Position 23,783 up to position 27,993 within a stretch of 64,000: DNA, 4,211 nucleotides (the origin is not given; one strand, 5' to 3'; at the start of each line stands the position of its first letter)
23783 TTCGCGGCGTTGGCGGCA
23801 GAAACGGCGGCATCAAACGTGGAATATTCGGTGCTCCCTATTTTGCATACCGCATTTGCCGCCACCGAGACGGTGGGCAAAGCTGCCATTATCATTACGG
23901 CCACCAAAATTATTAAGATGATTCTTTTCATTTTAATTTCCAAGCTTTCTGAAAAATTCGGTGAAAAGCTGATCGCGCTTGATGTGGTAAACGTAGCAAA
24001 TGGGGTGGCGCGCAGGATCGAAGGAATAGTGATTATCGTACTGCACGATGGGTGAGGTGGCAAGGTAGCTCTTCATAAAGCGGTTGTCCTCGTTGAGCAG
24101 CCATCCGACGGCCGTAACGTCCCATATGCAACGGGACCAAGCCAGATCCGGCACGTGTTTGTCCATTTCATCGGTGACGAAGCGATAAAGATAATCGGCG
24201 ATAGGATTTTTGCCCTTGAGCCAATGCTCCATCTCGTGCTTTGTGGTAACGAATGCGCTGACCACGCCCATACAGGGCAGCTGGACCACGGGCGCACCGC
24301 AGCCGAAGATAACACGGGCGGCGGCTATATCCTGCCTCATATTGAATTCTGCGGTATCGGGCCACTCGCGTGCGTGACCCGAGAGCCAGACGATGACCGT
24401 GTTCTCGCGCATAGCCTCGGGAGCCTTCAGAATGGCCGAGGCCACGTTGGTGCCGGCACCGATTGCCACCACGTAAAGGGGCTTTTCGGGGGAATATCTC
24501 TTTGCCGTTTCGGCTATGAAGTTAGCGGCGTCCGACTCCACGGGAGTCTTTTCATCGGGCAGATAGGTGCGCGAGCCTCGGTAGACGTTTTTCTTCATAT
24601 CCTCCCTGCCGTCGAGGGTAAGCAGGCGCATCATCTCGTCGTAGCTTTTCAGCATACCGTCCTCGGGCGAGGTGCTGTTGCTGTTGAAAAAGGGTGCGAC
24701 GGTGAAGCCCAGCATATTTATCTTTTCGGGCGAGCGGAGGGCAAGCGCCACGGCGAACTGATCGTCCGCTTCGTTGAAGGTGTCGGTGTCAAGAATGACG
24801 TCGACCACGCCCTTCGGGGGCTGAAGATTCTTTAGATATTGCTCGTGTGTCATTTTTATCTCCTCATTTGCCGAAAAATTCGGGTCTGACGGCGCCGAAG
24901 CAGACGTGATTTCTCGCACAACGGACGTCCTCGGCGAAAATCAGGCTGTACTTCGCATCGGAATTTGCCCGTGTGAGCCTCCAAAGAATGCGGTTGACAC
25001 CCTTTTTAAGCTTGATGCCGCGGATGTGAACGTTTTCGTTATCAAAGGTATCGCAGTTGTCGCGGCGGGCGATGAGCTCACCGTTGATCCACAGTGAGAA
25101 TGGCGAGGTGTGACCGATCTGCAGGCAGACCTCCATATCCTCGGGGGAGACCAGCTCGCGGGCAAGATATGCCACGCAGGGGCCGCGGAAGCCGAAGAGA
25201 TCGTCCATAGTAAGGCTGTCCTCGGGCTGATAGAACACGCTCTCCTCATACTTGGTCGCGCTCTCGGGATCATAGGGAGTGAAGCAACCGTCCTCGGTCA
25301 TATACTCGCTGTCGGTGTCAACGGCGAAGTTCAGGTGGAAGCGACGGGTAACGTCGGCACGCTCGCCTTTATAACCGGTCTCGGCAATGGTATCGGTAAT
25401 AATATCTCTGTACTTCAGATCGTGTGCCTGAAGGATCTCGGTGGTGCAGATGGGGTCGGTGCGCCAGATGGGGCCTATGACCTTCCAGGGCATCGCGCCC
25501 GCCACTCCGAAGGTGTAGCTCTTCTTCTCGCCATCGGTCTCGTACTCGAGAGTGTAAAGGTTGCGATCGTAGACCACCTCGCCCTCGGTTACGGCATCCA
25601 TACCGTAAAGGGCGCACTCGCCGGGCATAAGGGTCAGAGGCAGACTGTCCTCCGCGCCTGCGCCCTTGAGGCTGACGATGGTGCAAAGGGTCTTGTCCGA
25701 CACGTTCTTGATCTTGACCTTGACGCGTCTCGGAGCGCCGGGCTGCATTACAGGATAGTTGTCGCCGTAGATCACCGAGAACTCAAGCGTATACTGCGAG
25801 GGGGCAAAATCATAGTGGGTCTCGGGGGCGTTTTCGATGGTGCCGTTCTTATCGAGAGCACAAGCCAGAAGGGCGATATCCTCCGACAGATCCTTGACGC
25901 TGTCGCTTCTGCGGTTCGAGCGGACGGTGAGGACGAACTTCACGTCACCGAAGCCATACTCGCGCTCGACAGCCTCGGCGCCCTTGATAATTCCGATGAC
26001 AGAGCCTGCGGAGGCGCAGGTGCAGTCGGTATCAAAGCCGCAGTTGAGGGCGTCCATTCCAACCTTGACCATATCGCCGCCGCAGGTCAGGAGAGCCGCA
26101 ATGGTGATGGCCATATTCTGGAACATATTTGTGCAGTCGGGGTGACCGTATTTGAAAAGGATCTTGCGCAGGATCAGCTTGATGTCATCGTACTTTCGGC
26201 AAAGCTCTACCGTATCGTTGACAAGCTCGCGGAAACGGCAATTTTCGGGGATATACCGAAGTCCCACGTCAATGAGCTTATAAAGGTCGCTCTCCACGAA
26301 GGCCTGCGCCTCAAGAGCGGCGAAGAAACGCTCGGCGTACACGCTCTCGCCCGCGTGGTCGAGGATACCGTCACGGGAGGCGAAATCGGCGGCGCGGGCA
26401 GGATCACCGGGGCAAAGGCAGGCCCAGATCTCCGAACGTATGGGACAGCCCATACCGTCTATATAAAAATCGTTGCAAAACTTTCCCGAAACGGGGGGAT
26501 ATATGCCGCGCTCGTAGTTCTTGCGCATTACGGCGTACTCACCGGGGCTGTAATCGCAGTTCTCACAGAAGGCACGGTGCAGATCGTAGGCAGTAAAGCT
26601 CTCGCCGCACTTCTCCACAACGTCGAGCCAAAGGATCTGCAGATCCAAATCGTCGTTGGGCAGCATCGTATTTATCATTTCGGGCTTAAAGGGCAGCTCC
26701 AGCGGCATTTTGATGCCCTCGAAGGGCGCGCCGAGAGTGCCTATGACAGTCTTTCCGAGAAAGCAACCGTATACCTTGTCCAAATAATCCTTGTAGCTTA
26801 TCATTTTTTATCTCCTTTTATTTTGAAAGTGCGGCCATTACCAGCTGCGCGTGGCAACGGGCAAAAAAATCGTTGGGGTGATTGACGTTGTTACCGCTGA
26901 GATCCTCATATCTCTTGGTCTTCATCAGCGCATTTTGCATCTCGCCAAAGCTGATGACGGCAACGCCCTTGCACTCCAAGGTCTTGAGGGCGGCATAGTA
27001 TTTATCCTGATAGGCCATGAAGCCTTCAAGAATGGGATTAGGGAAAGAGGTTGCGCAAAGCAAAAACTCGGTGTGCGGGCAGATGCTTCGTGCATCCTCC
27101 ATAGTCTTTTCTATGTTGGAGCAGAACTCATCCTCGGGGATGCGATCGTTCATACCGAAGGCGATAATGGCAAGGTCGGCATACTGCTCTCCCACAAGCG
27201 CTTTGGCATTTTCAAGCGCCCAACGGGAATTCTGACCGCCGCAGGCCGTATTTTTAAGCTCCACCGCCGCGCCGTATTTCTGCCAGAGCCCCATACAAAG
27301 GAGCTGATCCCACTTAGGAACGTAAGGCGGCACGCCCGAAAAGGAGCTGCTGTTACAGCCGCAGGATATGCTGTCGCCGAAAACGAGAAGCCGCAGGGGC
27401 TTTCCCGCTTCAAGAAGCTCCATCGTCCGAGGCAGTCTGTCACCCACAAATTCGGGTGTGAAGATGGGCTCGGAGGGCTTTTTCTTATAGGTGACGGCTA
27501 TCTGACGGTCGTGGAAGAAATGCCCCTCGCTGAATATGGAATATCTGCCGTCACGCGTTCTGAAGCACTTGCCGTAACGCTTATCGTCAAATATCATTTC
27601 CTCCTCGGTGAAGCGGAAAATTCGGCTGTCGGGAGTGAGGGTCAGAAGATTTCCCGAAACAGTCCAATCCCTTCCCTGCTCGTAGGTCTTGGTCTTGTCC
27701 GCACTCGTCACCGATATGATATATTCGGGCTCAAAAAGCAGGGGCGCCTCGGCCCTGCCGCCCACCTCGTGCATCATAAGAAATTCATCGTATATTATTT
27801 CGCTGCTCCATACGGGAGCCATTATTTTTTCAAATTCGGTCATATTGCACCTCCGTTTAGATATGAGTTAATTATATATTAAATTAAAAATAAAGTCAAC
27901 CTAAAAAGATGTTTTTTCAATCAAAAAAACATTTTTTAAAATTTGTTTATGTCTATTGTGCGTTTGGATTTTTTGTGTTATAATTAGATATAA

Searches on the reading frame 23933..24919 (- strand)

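Call 88: search_protein_families(library=pfam, proteins=[window:23933-24919:-], max_evalue=0.0001)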
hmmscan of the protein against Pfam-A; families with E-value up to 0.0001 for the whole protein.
window:23933-24919:- (328 aa): 1 family
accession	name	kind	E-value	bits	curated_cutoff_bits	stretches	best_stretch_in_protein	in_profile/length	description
PF01156.24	IU_nuc_hydro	-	5.2e-22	79.3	34.2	1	41-277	1-247/297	Inosine-uridine preferring nucleoside hydrolase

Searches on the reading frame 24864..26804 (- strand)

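Call 40: search_protein_families(library=pfam, proteins=[window:24864-26804:-], max_evalue=0.001)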
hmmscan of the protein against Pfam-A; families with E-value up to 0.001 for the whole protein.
window:24864-26804:- (646 aa): 1 family
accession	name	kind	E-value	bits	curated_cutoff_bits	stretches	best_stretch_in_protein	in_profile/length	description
PF03747.19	ADP_ribosyl_GH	-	5.4e-31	108.8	26.2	1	13-281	1-286/287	ADP-ribosylglycohydrolase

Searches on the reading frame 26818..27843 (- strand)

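Call 40: search_protein_families(library=pfam, proteins=[window:26818-27843:-], max_evalue=0.001)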
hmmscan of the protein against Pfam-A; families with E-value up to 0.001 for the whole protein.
window:26818-27843:- (341 aa): 2 families
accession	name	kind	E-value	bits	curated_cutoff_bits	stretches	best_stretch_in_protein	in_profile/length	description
PF13472.12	Lipase_GDSL_2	-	9.9e-13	49.4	32.9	1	154-325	1-173/178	GDSL-like Lipase/Acylhydrolase family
PF00657.28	Lipase_GDSL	-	0.00068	20.3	23.6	1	152-257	1-116/208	GDSL-like Lipase/Acylhydrolase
